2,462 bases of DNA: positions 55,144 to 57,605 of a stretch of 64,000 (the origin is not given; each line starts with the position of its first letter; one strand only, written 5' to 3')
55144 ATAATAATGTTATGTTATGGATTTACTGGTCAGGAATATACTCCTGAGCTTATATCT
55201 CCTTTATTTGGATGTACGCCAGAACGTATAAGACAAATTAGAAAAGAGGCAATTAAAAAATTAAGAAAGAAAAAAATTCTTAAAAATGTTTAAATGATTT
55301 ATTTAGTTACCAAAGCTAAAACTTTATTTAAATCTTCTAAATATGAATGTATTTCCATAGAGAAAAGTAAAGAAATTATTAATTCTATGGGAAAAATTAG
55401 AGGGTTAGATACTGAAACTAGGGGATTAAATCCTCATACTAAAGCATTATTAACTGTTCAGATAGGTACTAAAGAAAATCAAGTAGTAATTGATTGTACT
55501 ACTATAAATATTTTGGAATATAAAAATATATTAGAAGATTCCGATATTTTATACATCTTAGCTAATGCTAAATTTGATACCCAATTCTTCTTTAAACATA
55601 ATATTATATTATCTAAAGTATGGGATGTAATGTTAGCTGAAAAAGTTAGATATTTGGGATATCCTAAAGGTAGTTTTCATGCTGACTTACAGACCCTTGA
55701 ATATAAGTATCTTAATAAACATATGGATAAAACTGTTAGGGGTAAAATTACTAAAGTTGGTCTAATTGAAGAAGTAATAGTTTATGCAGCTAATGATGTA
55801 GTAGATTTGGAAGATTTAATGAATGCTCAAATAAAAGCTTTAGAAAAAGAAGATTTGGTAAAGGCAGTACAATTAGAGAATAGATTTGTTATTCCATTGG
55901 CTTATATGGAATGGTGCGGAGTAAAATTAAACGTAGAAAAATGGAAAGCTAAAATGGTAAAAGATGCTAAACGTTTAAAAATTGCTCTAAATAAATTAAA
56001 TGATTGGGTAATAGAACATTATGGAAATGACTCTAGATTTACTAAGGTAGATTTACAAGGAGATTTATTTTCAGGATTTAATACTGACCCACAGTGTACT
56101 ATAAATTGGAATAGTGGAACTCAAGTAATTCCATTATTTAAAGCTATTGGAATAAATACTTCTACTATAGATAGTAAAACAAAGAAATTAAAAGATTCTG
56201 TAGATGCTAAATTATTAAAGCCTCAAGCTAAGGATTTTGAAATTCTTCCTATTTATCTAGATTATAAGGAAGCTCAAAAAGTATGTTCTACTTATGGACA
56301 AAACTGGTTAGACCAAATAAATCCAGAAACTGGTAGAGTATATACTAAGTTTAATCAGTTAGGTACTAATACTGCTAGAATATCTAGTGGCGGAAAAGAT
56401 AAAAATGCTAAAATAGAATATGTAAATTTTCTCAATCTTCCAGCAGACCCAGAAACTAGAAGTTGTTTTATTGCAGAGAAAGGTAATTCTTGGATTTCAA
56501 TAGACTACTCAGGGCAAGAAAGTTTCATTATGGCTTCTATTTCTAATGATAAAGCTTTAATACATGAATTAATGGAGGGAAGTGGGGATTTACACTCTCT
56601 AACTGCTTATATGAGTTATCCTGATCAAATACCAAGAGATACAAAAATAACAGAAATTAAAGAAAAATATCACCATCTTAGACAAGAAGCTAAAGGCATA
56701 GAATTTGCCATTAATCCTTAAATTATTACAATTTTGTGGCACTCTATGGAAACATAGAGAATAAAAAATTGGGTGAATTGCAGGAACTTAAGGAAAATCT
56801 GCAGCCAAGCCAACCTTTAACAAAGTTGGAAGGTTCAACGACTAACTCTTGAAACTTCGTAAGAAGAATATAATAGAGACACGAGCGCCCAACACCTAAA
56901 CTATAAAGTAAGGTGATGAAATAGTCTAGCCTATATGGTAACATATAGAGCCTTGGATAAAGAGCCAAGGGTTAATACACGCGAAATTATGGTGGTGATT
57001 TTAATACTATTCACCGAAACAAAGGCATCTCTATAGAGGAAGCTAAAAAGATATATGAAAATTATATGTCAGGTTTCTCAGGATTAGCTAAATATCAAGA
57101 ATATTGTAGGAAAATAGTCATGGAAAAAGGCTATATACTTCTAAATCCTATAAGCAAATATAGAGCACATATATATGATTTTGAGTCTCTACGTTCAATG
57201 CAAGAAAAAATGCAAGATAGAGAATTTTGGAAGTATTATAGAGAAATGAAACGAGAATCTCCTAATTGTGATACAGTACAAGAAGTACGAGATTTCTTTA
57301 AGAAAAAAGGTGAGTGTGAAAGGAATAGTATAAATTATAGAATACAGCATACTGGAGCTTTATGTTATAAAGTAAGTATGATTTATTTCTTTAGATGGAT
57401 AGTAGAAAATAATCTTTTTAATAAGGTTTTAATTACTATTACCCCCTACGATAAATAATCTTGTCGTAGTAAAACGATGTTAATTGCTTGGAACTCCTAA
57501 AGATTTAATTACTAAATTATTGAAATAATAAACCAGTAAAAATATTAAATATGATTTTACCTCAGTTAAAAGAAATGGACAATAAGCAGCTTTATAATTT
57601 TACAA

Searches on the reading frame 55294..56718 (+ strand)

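Call 59: search_protein_families(library=pfam, proteins=[window:55294-56718:+], max_evalue=1)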
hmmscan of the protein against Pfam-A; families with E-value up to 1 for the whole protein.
window:55294-56718:+ (475 aa): 3 families
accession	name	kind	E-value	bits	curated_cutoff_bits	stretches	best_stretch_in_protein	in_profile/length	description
PF00476.26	DNA_pol_A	-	1.8e-26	93.5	34.3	1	270-473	30-217/381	DNA polymerase family A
PF01612.26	DNA_pol_A_exo1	-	2.1e-18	67.1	23.6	1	37-173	24-162/173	3'-5' exonuclease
PF22619.2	DNA_polI_exo1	-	0.0044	17.3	27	1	41-160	4-123/140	DNA polymerase I, ribonuclease H-like domain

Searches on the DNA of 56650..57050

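Call 49: search_rna_families(source=window, start=56650, end=57050, threshold=evalue, max_evalue=1, show_alignments=1)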
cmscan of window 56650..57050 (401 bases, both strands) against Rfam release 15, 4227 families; matches with E-value up to 1: 1.
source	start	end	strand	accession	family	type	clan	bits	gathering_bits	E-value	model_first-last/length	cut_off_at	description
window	56718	56948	+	RF00028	Intron_gpI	Intron;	-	91.9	50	1.7e-24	1-253/253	no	Group I catalytic intron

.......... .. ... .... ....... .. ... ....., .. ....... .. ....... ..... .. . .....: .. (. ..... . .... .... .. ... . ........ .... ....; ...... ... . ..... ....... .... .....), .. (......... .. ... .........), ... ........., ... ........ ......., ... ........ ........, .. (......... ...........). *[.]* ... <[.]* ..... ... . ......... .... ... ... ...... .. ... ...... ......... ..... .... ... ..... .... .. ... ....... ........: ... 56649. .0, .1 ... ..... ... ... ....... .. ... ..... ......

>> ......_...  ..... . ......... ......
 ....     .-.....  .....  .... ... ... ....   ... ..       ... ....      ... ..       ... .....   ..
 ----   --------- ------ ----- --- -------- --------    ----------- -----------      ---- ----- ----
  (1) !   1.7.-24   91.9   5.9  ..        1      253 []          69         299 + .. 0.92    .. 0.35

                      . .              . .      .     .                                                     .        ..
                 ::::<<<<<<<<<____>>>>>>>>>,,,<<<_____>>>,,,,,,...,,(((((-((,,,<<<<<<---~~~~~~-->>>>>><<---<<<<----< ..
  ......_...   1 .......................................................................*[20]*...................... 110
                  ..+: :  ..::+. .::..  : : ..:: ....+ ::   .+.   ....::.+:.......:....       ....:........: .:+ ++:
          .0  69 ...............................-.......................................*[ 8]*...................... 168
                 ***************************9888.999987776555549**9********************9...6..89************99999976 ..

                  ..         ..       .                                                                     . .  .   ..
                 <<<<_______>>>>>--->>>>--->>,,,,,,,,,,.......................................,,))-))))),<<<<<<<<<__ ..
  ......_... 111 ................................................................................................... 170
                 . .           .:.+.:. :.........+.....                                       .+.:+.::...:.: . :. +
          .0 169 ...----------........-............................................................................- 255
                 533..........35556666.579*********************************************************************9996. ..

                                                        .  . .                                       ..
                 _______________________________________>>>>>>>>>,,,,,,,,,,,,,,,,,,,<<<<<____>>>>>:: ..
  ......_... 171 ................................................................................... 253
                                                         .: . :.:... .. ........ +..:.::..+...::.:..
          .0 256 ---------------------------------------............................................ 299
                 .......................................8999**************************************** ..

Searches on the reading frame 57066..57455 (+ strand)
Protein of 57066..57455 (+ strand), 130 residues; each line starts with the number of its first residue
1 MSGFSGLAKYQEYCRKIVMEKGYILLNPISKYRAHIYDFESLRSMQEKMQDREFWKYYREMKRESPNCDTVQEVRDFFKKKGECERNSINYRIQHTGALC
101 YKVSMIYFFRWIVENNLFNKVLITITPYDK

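Call 76: search_protein_families(library=pfam, proteins=[window:57066-57455:+], max_evalue=0.01)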
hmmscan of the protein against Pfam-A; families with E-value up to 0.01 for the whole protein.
window:57066-57455:+ (130 aa): 1 family
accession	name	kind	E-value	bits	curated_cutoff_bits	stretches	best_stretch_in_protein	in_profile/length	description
PF00476.26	DNA_pol_A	-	0.00016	21.2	34.3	1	47-125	260-333/381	DNA polymerase family A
